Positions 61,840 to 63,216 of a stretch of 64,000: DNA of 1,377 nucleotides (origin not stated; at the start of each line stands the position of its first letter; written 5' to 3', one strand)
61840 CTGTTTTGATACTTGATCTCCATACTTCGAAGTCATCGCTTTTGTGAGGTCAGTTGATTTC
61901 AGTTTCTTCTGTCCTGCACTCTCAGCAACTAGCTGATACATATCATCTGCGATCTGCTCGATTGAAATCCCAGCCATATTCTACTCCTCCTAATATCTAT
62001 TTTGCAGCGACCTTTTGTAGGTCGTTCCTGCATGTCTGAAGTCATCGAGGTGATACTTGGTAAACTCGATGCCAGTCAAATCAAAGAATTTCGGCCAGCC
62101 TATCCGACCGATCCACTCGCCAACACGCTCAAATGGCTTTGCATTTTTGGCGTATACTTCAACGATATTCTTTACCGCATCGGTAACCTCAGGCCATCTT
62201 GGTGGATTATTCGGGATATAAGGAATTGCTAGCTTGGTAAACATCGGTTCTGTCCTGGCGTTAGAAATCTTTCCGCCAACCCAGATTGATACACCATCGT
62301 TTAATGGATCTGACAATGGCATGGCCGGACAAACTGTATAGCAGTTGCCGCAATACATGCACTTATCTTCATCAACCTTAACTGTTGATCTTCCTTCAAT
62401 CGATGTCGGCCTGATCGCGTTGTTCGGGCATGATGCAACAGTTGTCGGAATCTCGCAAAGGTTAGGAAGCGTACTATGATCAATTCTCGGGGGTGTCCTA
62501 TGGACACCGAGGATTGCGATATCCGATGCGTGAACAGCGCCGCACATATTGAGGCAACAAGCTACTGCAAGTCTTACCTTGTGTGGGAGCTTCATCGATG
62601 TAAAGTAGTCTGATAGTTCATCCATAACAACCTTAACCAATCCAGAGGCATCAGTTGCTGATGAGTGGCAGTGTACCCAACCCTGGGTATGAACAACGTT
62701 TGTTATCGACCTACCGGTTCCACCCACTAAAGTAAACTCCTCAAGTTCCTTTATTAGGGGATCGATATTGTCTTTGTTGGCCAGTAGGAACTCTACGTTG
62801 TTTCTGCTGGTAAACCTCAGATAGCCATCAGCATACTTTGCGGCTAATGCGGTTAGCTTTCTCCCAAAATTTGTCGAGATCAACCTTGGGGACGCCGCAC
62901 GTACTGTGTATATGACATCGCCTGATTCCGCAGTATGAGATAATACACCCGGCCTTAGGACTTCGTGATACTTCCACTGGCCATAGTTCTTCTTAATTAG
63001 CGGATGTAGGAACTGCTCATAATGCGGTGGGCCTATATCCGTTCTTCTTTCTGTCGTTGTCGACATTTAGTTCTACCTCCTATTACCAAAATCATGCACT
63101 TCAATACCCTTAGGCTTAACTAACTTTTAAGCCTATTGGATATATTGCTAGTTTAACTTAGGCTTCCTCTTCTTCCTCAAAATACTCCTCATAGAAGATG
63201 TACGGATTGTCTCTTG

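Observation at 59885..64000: Compact dsrA-dsrB-dsrD-dsrL operon embedded in an actinobacterial-type housekeeping backbone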

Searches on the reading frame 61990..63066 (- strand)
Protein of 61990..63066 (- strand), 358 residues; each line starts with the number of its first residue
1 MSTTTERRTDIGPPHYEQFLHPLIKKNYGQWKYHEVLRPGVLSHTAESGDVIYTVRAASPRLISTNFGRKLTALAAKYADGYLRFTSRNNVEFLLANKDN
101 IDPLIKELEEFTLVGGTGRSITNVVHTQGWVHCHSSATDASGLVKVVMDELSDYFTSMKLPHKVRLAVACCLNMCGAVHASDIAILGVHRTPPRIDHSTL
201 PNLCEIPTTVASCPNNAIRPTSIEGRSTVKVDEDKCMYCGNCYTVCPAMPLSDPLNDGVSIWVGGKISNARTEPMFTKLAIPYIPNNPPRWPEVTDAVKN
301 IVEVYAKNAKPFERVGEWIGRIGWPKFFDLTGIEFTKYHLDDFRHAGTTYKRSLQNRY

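Call 3: search_protein_families(library=ncbifam, proteins=[window:61990-63066:-], max_evalue=0.001)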
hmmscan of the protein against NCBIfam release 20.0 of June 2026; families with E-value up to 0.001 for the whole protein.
window:61990-63066:- (358 aa): 18 families
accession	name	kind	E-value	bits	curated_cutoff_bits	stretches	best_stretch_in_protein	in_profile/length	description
TIGR02066.1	dsrB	equivalog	3.6e-147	489.8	341.5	1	24-351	2-331/341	dissimilatory-type sulfite reductase subunit beta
TIGR02064.1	dsrA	equivalog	1.2e-29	103.3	392.85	1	54-343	83-378/402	dissimilatory-type sulfite reductase subunit alpha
TIGR02912.1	sulfite_red_C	equivalog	2.4e-11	43.2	324.1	1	48-285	18-250/314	sulfite reductase subunit C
NF007125.0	PRK09566.1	equivalog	2e-06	26.5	594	1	61-189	332-456/513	ferredoxin--nitrite reductase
NF058577.1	FdxA_fam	equivalog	3.5e-05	23.9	65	1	211-248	17-50/52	4Fe-4S ferredoxin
NF007126.0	PRK09567.1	equivalog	4.2e-05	21.9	523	1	64-188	387-508/595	NirA family protein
TIGR02951.1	DMSO_dmsB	equivalog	7.3e-05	22.8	214.1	1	201-247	64-108/161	DMSO/selenate family reductase complex B subunit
NF007382.0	PRK09898.1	equivalog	9.1e-05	22.1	213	1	203-249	125-169/208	ferredoxin-like protein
TIGR04105.1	FeFe_hydrog_B1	subfamily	0.00017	20.4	450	1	211-247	123-201/462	monomeric [FeFe] hydrogenase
NF042909.1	FMH_DH_FwdF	exception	0.00022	20.4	375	1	213-248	150-192/336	tungsten-dependent formylmethanofuran dehydrogenase subunit FwdF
TIGR00402.1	napF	equivalog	0.00032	20.6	102.2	1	208-249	42-82/149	ferredoxin-type protein NapF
TIGR03294.1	FrhG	equivalog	0.00033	20.5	245.5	1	207-249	180-218/228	coenzyme F420 hydrogenase subunit gamma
NF009053.0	PRK12387.1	subfamily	0.00047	20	204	1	209-249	46-88/180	formate hydrogenlyase complex iron-sulfur subunit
NF006221.0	PRK08348.1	subfamily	0.00061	19.5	124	1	205-263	16-74/136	NADH-plastoquinone oxidoreductase subunit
TIGR01971.1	NuoI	subfamily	0.00071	19.2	113.05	0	211-249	52-96/121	NADH-quinone oxidoreductase, chain I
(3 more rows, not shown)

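Call 4: search_protein_families(library=pfam, proteins=[window:61990-63066:-], max_evalue=0.001)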
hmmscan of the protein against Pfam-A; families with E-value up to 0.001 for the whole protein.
window:61990-63066:- (358 aa): 8 families
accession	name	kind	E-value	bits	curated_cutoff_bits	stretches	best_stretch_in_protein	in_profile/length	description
PF01077.27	NIR_SIR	-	4.2e-35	121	27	1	118-335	2-154/158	Nitrite and sulphite reductase 4Fe-4S domain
PF03460.22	NIR_SIR_ferr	-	2.7e-12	46.7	24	1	45-110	2-68/69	Nitrite/Sulfite reductase ferredoxin-like half domain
PF00037.32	Fer4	-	8.6e-08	32.1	21.1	1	229-248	1-20/24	4Fe-4S binding domain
PF12838.12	Fer4_7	-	2.4e-07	31.5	27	1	210-248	9-50/52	4Fe-4S dicluster domain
PF13237.11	Fer4_10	-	2.6e-05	24.5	25.5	1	211-247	17-53/53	4Fe-4S dicluster domain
PF25160.1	LdpA_Fe-S-bd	-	0.00014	22.1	27.6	1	201-248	2-40/49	LdpA Fe-S cluster-binding domain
PF14697.11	Fer4_21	-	0.0002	21.9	35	1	210-248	15-53/59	4Fe-4S dicluster domain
PF12797.12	Fer4_2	-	0.00095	19.4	24.5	0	229-248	3-22/22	4Fe-4S binding domain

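Call 8: find_encoding_contigs(protein=window:61990-63066:-, flank=10000, max_places=6)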
Protein window:61990-63066:- (358 aa): no gene with exactly this product is on record in the collection.

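Call 9: find_homologous_proteins(query=window:61990-63066:-, max_evalue=1e-30)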
Query window:61990-63066:- (358 aa): 6834 proteins with E <= 1e-30 among 8000 candidates; the best 120 are listed.
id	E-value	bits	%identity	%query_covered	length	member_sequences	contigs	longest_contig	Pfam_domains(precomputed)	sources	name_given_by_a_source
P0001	8.3e-232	787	91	100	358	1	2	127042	PF01077.28,PF00037.33,PF03460.23,PF12838.13,PF25160.2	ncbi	-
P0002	2.2e-222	756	88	100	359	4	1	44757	PF01077.28,PF00037.33,PF03460.23,PF12838.13,PF13237.12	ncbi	ncbi:MAG: dissimilatory-type sulfite reductase subunit beta [Candidatus Aquicultor sp.]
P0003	9.1e-221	751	86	100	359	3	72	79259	PF01077.28,PF00037.33,PF03460.23,PF12838.13,PF25160.2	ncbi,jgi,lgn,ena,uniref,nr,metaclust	ncbi:MAG: dissimilatory-type sulfite reductase subunit beta [Candidatus Aquicultor secundus]|uniref:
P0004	4.1e-218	742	85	100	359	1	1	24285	PF01077.28,PF00037.33,PF03460.23,PF12838.13,PF25160.2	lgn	-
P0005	1.0e-214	731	85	100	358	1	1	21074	PF01077.28,PF00037.33,PF03460.23,PF12838.13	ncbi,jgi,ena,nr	ncbi:MAG TPA: dissimilatory-type sulfite reductase subunit beta [Anaerolineae bacterium]|jgi:sulfite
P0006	3.3e-214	729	85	99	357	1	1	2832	PF01077.28,PF00037.33,PF03460.23,PF12838.13,PF25160.2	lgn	-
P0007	7.7e-214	728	83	100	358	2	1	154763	PF01077.28,PF00037.33,PF03460.23,PF12838.13,PF25160.2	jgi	-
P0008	2.2e-212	723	83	100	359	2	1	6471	PF01077.28,PF00037.33,PF03460.23,PF12838.13,PF13237.12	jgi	jgi:sulfite reductase beta subunit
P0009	2.7e-211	720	81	100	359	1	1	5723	PF01077.28,PF00037.33,PF03460.23,PF12838.13,PF13237.12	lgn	-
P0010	9.7e-210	714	82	100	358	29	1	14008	PF01077.28,PF00037.33,PF03460.23,PF12838.13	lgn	-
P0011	5.1e-205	699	81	100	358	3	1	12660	PF01077.28,PF00037.33,PF03460.23,PF12838.13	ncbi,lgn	-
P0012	1.3e-200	684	79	100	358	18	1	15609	PF01077.28,PF00037.33,PF03460.23,PF12838.13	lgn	-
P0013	2.7e-198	677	78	100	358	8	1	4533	PF01077.28,PF00037.33,PF03460.23,PF12838.13,PF25160.2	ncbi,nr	ncbi:MAG: dissimilatory-type sulfite reductase subunit beta [Thermoleophilia bacterium]|nr:dissimila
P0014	4.0e-197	673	77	100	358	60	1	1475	PF01077.28,PF00037.33,PF03460.23,PF12838.13,PF25160.2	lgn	-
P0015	1.3e-196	671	75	100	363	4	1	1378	PF01077.28,PF00037.33,PF03460.23,PF12838.13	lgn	-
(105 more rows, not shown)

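Call 10: find_encoding_contigs(protein=P0001, flank=10000, max_places=3)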
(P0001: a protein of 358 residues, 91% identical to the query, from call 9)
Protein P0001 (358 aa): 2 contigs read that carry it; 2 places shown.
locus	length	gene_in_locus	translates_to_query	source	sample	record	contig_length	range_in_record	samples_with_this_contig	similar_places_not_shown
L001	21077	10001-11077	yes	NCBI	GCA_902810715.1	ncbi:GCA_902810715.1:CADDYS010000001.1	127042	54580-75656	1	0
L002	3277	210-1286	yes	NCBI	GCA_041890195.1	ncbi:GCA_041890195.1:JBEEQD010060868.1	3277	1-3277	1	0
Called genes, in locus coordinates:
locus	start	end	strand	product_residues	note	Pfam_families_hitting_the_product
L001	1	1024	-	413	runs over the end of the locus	PF07690:MFS_1, PF06779:MFS_4, PF12832:MFS_1_like (faint)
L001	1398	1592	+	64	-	PF05635:23S_rRNA_IVP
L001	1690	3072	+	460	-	PF01656:CbiA, PF13500:AAA_26, PF07685:GATase_3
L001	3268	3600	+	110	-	PF04358:DsrC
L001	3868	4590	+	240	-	PF02665:Nitrate_red_gam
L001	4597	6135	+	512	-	PF13183:Fer4_8, PF13237:Fer4_10 (faint), PF13534:Fer4_17, PF02754:CCG (faint)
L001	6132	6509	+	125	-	-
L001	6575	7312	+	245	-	PF13484:Fer4_16 (faint), PF12797:Fer4_2 (weak), PF13247:Fer4_11, PF00037:Fer4 (weak), PF12797:Fer4_2 (weak), PF12837:Fer4_6 (weak), PF12838:Fer4_7 (weak), PF13187:Fer4_9 (weak), +3 more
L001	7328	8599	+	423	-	PF03916:NrfD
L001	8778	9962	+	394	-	PF03460:NIR_SIR_ferr (faint), PF01077:NIR_SIR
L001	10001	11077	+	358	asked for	PF03460:NIR_SIR_ferr, PF01077:NIR_SIR, PF25160:LdpA_Fe-S-bd (faint), PF12838:Fer4_7 (weak), PF00037:Fer4 (weak)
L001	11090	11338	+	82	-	-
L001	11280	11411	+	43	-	-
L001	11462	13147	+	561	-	PF14691:Fer4_20, PF00890:FAD_binding_2 (weak), PF01266:DAO, PF01946:Thi4 (weak), PF07992:Pyr_redox_2, PF12831:FAD_oxidored (weak), PF13450:NAD_binding_8, PF13738:Pyr_redox_3 (weak), +6 more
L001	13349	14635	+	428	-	PF00202:Aminotran_3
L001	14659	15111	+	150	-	PF10604:Polyketide_cyc2, PF03364:Polyketide_cyc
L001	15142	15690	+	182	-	PF01066:CDP-OH_P_transf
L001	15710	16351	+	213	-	PF13483:Lactamase_B_3, PF12706:Lactamase_B_2 (weak)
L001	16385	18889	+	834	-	PF00483:NTP_transferase, PF12804:NTP_transf_3 (weak), PF25084:LbH_EIF2B, PF24894:Hexapep_GlmU (weak), PF25087:GMPPB_C, PF02878:PGM_PMM_I, PF02879:PGM_PMM_II, PF02880:PGM_PMM_III, +3 more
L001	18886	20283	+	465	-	PF02878:PGM_PMM_I, PF02879:PGM_PMM_II, PF02880:PGM_PMM_III, PF00408:PGM_PMM_IV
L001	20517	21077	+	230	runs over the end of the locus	PF05949:DUF881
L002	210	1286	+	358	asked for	PF03460:NIR_SIR_ferr, PF01077:NIR_SIR, PF25160:LdpA_Fe-S-bd (faint), PF12838:Fer4_7 (weak), PF00037:Fer4 (weak)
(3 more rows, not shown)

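Call 11: find_encoding_contigs(protein=P0003, flank=10000, max_places=3)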
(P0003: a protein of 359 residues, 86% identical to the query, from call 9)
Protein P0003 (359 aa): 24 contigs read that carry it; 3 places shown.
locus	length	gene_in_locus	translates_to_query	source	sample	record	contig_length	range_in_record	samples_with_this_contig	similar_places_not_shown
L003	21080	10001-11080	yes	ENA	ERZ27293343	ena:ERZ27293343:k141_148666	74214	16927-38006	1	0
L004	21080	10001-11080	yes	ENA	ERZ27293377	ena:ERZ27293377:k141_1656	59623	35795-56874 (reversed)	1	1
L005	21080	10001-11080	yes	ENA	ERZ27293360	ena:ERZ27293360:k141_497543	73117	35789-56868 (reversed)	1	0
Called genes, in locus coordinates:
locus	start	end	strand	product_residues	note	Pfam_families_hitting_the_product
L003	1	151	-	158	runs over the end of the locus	PF06271:RDD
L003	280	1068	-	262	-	PF01048:PNP_UDP_1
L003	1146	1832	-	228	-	PF00535:Glycos_transf_2, PF10111:Glyco_tranf_2_2, PF13641:Glyco_tranf_2_3 (weak)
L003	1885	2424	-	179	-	PF09719:C_GCAxxG_C_C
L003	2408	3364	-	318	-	PF03706:LPG_synthase_TM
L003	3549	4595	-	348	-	PF04055:Radical_SAM (weak)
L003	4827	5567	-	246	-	-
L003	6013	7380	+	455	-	PF01656:CbiA, PF13500:AAA_26, PF07685:GATase_3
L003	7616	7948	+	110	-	PF04358:DsrC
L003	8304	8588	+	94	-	-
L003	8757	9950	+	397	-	PF01077:NIR_SIR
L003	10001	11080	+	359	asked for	PF03460:NIR_SIR_ferr, PF01077:NIR_SIR, PF25160:LdpA_Fe-S-bd (faint), PF12838:Fer4_7 (weak), PF00037:Fer4 (weak)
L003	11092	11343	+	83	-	-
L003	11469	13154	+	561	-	PF14691:Fer4_20, PF00070:Pyr_redox (faint), PF00890:FAD_binding_2 (faint), PF01266:DAO (weak), PF07992:Pyr_redox_2, PF13450:NAD_binding_8, PF13738:Pyr_redox_3, PF12838:Fer4_7 (weak), +5 more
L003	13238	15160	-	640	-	PF03453:MoeA_N, PF00994:MoCF_biosynth, PF03454:MoeA_C, PF12727:PBP_like, PF12974:Phosphonate-bd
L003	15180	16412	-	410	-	PF03453:MoeA_N, PF00994:MoCF_biosynth, PF03454:MoeA_C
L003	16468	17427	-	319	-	PF01925:TauE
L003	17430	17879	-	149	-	PF01850:PIN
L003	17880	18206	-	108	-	PF02604:PhdYeFM_antitox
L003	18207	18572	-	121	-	PF01740:STAS (weak)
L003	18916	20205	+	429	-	PF00202:Aminotran_3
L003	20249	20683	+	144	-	PF10604:Polyketide_cyc2, PF03364:Polyketide_cyc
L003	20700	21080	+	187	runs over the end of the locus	PF01066:CDP-OH_P_transf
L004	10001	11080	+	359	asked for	PF03460:NIR_SIR_ferr, PF01077:NIR_SIR, PF25160:LdpA_Fe-S-bd (faint), PF12838:Fer4_7 (weak), PF00037:Fer4 (weak)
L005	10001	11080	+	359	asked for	PF03460:NIR_SIR_ferr, PF01077:NIR_SIR, PF25160:LdpA_Fe-S-bd (faint), PF12838:Fer4_7 (weak), PF00037:Fer4 (weak)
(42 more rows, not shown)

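Call 20: find_related_loci(query=window:61990-63066:-, collection=genome_contigs, flank=10000)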
Query window:61990-63066:- (358 aa) in genome_contigs; peptide patterns used: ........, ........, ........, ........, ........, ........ (x = any residue, [..] = any of these).
599 stretches matched a pattern (row limit reached: there are more); 590 encode a relative of the query (tblastn E <= 1e-3); the best 80 are kept; 80 distinct loci.
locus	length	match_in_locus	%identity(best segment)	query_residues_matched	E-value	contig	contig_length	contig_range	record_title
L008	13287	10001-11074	89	1-358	0e+0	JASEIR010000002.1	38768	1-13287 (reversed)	MAG: Actinomycetota bacterium isolate Yes71-11 NODE_2_length_38768_cov_3.840312, whole genome shotgun sequence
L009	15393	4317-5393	86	1-358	0e+0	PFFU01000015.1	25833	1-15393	MAG: Candidatus Aquicultor secundus isolate CG17_big_fil_post_rev_8_21_14_2_50_50_24 CG17_8_21_14_2.50_scaffold_750_c, w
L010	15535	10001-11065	86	4-358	0e+0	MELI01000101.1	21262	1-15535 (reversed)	MAG: Candidatus Aquicultor primus gwc2_scaffold_6304, whole genome shotgun sequence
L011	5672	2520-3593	82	1-358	0e+0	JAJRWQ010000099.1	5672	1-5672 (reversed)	MAG: Actinomycetes bacterium isolate Dive96_bin2.271 k141_3603888, whole genome shotgun sequence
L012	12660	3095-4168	81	1-358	0e+0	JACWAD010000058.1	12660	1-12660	MAG: Thermoleophilia bacterium isolate B_ACT_02 k141_104757, whole genome shotgun sequence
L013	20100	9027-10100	80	1-358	0e+0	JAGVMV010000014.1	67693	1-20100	MAG: Thermoleophilia bacterium isolate DeMMO3_11 c_000000024598, whole genome shotgun sequence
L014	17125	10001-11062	71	6-358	0e+0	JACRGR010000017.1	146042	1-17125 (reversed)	MAG: Nitrospinota bacterium isolate NC_groundwater_1756_Pr3_B-0.1um_59_45 SR-2_scaffold_141_645880, whole genome shotgun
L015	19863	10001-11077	69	1-358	0e+0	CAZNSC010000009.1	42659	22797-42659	MAG TPA_asm: uncultured Dehalococcoidales bacterium isolate binchicken_co294_13 genome assembly, contig: NODE_1320_lengt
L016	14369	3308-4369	72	6-358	0e+0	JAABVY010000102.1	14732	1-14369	MAG: Candidatus Zixiibacteriota bacterium isolate ACK-K077 K_merged_R1_(paired)_contig_16769, whole genome shotgun seque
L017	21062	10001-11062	70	6-358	6e-180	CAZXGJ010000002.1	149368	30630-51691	MAG TPA_asm: uncultured Ignavibacteriaceae bacterium isolate binchicken_co58_56 genome assembly, contig: NODE_86_length_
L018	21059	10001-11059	71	2-353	5e-178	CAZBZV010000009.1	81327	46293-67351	MAG TPA_asm: uncultured Ignavibacteria bacterium isolate SRP141376_co2_104 genome assembly, contig: NODE_765_length_8132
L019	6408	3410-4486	69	1-358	3e-179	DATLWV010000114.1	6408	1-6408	MAG TPA_asm: Terriglobia bacterium isolate SMAG_U13229 k141_23488, whole genome shotgun sequence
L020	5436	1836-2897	70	6-358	0e+0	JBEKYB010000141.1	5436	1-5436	MAG: Nitrospirota bacterium isolate SPRUCE 665 SPRUCE_665_141, whole genome shotgun sequence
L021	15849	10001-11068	69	4-358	2e-177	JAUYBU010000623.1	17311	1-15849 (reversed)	MAG: Bryobacterales bacterium isolate C20_concoct.bin.137 C20_k141_407593, whole genome shotgun sequence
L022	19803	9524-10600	69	1-358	3e-177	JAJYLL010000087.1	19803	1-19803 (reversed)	MAG: Acidobacteria bacterium isolate DBS2-1.bin74 NODE_4834_length_19803_cov_3.273531, whole genome shotgun sequence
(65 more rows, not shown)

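Call 34: search_protein_families(library=ncbifam, proteins=[L001:1690-3072:+, L001:3268-3600:+, L001:3868-4590:+, L001:4597-6135:+, L001:6132-6509:+, L001:6575-7312:+, L001:7328-8599:+, L001:8778-9962:+], max_evalue=0.00001)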
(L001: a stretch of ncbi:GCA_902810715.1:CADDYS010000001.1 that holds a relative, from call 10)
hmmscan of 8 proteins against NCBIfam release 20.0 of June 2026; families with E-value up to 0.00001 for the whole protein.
L001:1690-3072:+ (460 aa): 9 families
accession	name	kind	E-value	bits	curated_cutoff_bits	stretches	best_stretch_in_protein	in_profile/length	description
NF033195.1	F430_CfbB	exception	1.9e-155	518.1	560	1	5-445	1-450/451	Ni-sirohydrochlorin a,c-diamide synthase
TIGR00379.1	cobB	subfamily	1e-151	505.9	261.4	1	5-448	1-447/449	cobyrinic/hydrogenobyrinic acid a,c-diamide synthase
NF002204.1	PRK01077.1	equivalog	4.4e-144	480.5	254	1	4-433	2-419/420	cobyrinic acid a,c-diamide synthase CobB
NF053748.1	bifunc_CobBC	exception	4.8e-123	412.1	950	1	3-451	1-446/797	bifunctional hydrogenobyrinic acid a,c-diamide synthase/histidinol phosphate aminotransferase CobBC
NF010471.0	PRK13896.1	equivalog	6.4e-94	315.4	693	1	6-434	4-421/433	cobyrinic acid a,c-diamide synthase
NF001989.1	PRK00784.1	equivalog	1.1e-10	40.8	273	0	13-39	10-36/480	cobyric acid synthase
NF052463.1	L2IsogltmlsynGatDStaph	equivalog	9.3e-07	28.9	450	1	286-431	48-187/237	lipid II isoglutaminyl synthase subunit GatD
NF004921.0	PRK06278.1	equivalog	2.8e-06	26.5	354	1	6-174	242-414/482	cobyrinic acid a,c-diamide synthase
TIGR00313.1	cobQ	equivalog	7.1e-06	25.1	309.9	0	13-40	8-35/477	cobyric acid synthase CobQ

L001:3268-3600:+ (110 aa): 2 families
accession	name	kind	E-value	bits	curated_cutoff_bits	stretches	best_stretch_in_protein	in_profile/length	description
TIGR03342.1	dsrC_tusE_dsvC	subfamily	3.7e-48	162.4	53.5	1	4-110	2-108/108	TusE/DsrC/DsvC family sulfur relay protein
NF008562.0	PRK11508.1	equivalog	3.6e-39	133.3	191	1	4-110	3-109/109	sulfurtransferase TusE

L001:3868-4590:+ (240 aa): 1 family
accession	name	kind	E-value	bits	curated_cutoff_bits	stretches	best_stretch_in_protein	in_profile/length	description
NF038037.1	cytob_DsrM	equivalog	2.7e-52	177.9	300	1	5-237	19-292/320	sulfate reduction electron transfer complex DsrMKJOP subunit DsrM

L001:4597-6135:+ (512 aa): 5 families
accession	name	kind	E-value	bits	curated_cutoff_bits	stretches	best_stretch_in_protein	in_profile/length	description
NF045796.1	DsrK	equivalog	7.4e-171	568.7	400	1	42-508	4-437/453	sulfate reduction electron transfer complex DsrMKJOP subunit DsrK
NF045724.1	ferredox_TmcB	equivalog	1.9e-53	181.6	735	1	80-491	33-414/430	electron transfer complex ferredoxin TmcB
NF045711.1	sulf_resp_HmcF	equivalog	1.7e-47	162.2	750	1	82-474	54-418/457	sulfate respiration complex iron-sulfur protein HmcF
NF045670.1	quin_L_LdhH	equivalog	3.3e-11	42.2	800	1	263-482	483-686/706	L-lactate dehydrogenase (quinone) large subunit LdhH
NF004898.0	PRK06259.1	equivalog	2e-07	30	385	1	346-483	346-465/488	fumarate reductase (CoM/CoB) subunit TfrB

L001:6132-6509:+ (125 aa): 1 family
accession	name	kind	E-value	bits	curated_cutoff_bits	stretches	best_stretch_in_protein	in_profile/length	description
NF038038.1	cytoc_DsrJ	equivalog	7.8e-25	87.5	100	1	4-110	6-119/121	sulfate reduction electron transfer complex DsrMKJOP subunit DsrJ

L001:6575-7312:+ (245 aa): 26 families (the best 25 are shown)
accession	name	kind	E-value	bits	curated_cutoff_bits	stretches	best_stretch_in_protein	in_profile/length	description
NF045797.1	DsrO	equivalog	2e-77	259.8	200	1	2-243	2-234/235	sulfate reduction electron transfer complex DsrMKJOP subunit DsrO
NF011569.0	PRK14993.1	equivalog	1.3e-50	172.1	416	1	1-245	1-224/244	tetrathionate reductase subunit TtrB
TIGR03149.1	cyt_nit_nrfC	equivalog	1.3e-44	152.2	377.6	1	4-227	3-200/225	cytochrome c nitrite reductase Fe-S protein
NF041782.1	mnquin_red_QrcC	equivalog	4e-42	144.5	400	1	46-242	1-224/239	menaquinone reductase iron-sulfur cluster-binding subunit QrcC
NF041715.1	arsenate_red_ArrB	equivalog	8.9e-42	143.2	450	2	45-157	2-105/233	arsenate respiratory reductase iron-sulfur subunit ArrB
TIGR02951.1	DMSO_dmsB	equivalog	3e-32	111.9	214.1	1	49-213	5-155/161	DMSO/selenate family reductase complex B subunit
NF045715.1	sulf_resp_HmcB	equivalog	1.7e-30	106.2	420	1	5-213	2-200/307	sulfate respiration complex iron-sulfur protein HmcB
TIGR03478.1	DMSO_red_II_bet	subfamily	3.9e-28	98.3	480.7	1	93-242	115-252/321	DMSO reductase family type II enzyme, iron-sulfur subunit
NF008134.0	PRK10882.1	equivalog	1.9e-27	96.2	263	1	3-225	2-222/329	hydrogenase 2 operon protein HybA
NF038355.1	FDH3_beta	equivalog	2.2e-24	86.5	240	1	48-213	5-166/180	formate dehydrogenase FDH3 subunit beta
NF042979.1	EthbenzDh_ebdB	equivalog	3.5e-24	85.3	740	1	105-242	149-274/354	ethylbenzene dehydrogenase subunit beta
NF009408.0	PRK12769.1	equivalog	1.1e-21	76.7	1003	1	51-208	8-144/659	formate-dependent uric acid utilization protein AegA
TIGR01582.1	FDH-beta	equivalog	1.3e-19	70.4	334.7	1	32-223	8-194/283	formate dehydrogenase subunit beta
NF007658.0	PRK10330.1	equivalog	4.6e-19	68.6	260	1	49-208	6-154/181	electron transport protein HydN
NF007382.0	PRK09898.1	equivalog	9.6e-17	61.2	213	1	2-158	12-173/208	ferredoxin-like protein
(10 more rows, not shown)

L001:7328-8599:+ (423 aa): 3 families
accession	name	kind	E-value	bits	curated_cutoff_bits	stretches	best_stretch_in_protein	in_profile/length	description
NF045798.1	DsrP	equivalog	8.8e-21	74.7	350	1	11-380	6-332/346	sulfate reduction electron transfer complex DsrMKJOP subunit DsrP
TIGR03148.1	cyt_nit_nrfD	equivalog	1.3e-17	64.1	347.6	1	164-337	144-313/316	cytochrome c nitrite reductase subunit NrfD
NF041784.1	mnquin_red_QrcD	equivalog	1.3e-12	47.8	570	1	14-394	16-404/408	menaquinone reductase integral membrane subunit QrcD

L001:8778-9962:+ (394 aa): 4 families
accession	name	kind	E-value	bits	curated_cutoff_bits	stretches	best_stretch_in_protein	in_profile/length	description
TIGR02064.1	dsrA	equivalog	1.2e-166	554.6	392.85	1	10-392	1-392/402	dissimilatory-type sulfite reductase subunit alpha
TIGR02066.1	dsrB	equivalog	4.6e-32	111.4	341.5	1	100-385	43-330/341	dissimilatory-type sulfite reductase subunit beta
TIGR02912.1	sulfite_red_C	equivalog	3.6e-15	55.8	324.1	1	130-362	70-292/314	sulfite reductase subunit C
TIGR02374.1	nitri_red_nirB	equivalog_domain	4.2e-06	25.4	578.35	1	126-226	597-693/794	nitrite reductase large subunit NirB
